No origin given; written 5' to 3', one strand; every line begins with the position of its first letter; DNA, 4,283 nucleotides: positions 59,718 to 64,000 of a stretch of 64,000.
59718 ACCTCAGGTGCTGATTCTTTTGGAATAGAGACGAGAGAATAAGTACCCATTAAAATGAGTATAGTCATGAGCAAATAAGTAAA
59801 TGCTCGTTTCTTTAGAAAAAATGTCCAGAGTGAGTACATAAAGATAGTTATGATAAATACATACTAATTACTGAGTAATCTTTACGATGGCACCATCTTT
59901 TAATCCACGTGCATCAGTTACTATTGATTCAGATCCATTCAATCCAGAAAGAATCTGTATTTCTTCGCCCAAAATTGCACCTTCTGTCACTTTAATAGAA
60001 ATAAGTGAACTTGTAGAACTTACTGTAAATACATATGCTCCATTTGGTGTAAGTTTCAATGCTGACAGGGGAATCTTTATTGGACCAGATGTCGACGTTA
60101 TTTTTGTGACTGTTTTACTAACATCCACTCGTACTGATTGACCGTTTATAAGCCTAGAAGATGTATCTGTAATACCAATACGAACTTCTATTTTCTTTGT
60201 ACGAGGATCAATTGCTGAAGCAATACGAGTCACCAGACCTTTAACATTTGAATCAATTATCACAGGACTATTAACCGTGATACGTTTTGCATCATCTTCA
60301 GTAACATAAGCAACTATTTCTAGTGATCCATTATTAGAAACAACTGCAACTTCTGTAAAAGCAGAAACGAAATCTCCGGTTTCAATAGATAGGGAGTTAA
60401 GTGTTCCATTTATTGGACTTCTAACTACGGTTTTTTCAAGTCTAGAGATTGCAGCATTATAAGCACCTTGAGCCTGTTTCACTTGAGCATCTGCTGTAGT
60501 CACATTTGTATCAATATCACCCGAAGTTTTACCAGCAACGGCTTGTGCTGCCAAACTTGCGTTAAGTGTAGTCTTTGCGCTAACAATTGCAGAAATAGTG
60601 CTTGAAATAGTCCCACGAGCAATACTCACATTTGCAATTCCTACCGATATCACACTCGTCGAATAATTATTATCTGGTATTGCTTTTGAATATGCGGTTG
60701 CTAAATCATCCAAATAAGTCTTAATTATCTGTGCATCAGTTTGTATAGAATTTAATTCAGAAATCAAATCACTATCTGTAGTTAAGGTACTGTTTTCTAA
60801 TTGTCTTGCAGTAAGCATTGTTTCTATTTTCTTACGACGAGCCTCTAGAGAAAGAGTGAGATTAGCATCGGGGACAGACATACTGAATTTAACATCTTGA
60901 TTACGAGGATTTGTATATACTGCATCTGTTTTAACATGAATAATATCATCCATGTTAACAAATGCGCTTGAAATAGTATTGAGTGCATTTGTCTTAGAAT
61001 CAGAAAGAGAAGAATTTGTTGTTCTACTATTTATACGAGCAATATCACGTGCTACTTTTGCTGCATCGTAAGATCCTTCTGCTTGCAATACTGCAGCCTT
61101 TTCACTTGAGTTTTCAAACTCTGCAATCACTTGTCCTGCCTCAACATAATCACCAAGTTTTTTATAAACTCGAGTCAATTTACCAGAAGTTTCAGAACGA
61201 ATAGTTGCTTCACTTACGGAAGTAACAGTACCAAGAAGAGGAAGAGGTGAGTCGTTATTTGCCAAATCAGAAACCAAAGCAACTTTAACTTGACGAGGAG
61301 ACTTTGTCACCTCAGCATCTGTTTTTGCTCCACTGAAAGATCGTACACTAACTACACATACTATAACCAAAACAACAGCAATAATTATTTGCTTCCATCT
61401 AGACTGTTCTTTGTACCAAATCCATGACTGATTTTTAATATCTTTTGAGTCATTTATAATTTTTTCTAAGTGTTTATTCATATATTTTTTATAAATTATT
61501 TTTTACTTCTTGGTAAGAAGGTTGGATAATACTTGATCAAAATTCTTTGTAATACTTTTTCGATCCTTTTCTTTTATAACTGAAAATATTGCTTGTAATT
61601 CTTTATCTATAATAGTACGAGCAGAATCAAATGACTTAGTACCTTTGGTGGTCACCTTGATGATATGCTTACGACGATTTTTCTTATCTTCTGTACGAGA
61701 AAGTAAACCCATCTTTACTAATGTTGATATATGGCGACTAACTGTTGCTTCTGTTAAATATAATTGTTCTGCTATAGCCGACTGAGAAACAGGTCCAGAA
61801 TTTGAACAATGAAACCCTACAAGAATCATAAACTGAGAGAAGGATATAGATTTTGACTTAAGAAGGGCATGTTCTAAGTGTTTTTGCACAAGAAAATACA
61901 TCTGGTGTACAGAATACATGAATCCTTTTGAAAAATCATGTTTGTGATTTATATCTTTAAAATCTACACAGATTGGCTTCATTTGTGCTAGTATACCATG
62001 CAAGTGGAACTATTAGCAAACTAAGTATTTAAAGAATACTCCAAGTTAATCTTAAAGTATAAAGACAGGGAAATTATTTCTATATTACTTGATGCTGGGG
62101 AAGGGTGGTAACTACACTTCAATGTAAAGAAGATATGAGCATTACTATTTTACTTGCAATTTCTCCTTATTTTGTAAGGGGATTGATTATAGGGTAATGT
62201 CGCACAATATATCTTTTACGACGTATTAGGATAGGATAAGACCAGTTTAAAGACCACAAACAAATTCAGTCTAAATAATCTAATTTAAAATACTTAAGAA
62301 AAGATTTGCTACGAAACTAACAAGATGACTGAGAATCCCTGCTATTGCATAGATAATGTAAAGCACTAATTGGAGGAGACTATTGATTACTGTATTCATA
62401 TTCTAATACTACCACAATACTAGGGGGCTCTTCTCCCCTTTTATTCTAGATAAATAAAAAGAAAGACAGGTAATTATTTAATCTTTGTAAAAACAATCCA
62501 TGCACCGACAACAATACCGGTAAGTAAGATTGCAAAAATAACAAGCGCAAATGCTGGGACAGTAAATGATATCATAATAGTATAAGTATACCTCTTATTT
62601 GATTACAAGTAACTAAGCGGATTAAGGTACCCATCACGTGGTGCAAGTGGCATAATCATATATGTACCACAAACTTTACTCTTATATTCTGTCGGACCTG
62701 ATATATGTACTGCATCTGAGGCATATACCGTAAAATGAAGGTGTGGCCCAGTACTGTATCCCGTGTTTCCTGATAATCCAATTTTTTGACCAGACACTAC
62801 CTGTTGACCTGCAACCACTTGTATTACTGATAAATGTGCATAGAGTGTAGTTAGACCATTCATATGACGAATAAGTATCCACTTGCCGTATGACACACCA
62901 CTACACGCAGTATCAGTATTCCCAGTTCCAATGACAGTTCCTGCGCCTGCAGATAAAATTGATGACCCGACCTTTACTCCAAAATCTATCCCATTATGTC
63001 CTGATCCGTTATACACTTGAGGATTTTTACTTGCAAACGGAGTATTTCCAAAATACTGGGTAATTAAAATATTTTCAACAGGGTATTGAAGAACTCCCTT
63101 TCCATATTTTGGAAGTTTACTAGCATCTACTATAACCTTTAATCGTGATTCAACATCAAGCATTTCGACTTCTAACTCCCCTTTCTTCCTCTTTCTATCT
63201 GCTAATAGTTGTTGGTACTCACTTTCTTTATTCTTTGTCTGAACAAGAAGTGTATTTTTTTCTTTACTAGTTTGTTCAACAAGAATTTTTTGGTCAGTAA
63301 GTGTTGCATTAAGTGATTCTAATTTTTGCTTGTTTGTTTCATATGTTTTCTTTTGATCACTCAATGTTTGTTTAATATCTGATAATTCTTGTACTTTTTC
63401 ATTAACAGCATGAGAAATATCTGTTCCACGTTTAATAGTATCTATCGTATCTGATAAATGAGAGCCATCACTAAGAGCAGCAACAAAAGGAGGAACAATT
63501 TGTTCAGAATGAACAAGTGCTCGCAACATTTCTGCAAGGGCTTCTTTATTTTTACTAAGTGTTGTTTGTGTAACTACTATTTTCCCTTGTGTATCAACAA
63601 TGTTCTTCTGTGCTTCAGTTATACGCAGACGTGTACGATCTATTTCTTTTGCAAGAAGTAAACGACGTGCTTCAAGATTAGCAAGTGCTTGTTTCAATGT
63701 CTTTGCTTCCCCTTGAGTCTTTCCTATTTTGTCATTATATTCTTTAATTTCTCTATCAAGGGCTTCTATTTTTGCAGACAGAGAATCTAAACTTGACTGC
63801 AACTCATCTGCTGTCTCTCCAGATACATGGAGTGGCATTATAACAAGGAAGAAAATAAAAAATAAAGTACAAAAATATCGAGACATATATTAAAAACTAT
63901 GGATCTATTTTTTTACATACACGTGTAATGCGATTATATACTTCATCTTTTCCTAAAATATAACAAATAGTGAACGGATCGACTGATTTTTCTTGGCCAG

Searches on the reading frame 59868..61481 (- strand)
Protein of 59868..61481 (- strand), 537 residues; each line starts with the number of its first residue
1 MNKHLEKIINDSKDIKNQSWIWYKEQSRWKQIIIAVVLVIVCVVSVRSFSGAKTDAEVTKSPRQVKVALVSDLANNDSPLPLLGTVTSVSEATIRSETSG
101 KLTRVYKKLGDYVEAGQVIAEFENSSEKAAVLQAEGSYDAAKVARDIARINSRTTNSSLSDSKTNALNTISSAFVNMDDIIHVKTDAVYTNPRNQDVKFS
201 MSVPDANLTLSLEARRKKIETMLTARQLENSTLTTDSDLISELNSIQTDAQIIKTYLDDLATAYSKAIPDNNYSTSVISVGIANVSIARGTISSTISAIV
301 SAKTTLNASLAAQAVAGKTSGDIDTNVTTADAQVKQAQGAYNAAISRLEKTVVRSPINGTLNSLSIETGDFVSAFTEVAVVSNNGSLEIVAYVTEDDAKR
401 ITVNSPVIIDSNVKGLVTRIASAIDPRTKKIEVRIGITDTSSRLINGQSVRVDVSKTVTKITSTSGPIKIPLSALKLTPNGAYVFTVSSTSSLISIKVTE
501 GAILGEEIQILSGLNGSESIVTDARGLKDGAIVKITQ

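Call 87: search_protein_families(library=pfam, proteins=[window:59868-61481:-], max_evalue=0.001)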
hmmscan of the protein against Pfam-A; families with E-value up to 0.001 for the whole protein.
window:59868-61481:- (537 aa): 4 families
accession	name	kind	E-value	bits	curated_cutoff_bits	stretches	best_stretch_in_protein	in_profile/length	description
PF13437.12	HlyD_3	-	1.1e-14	55.4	22.2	1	352-444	1-103/106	HlyD family secretion protein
PF16576.10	HlyD_D23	-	1.1e-10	41.6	30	1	349-446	107-210/214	Barrel-sandwich domain of CusB or HlyD membrane-fusion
PF13533.13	Biotin_lipoyl_2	-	1.7e-08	34.5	29.8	1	93-122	2-31/32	Biotin-lipoyl like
PF00364.28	Biotin_lipoyl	-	0.00015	22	22.1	0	92-121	43-72/73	Biotin-requiring enzyme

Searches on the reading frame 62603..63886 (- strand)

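Call 87: search_protein_families(library=pfam, proteins=[window:62603-63886:-], max_evalue=0.001)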
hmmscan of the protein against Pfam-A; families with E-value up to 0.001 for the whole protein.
window:62603-63886:- (427 aa): 2 families
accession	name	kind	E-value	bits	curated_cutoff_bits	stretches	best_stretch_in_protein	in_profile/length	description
PF01551.29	Peptidase_M23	-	3.9e-26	91.5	28.7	1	296-389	2-89/96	Peptidase family M23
PF11932.13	DUF3450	-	9e-05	22.3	32.6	0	138-229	14-103/241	Protein of unknown function (DUF3450)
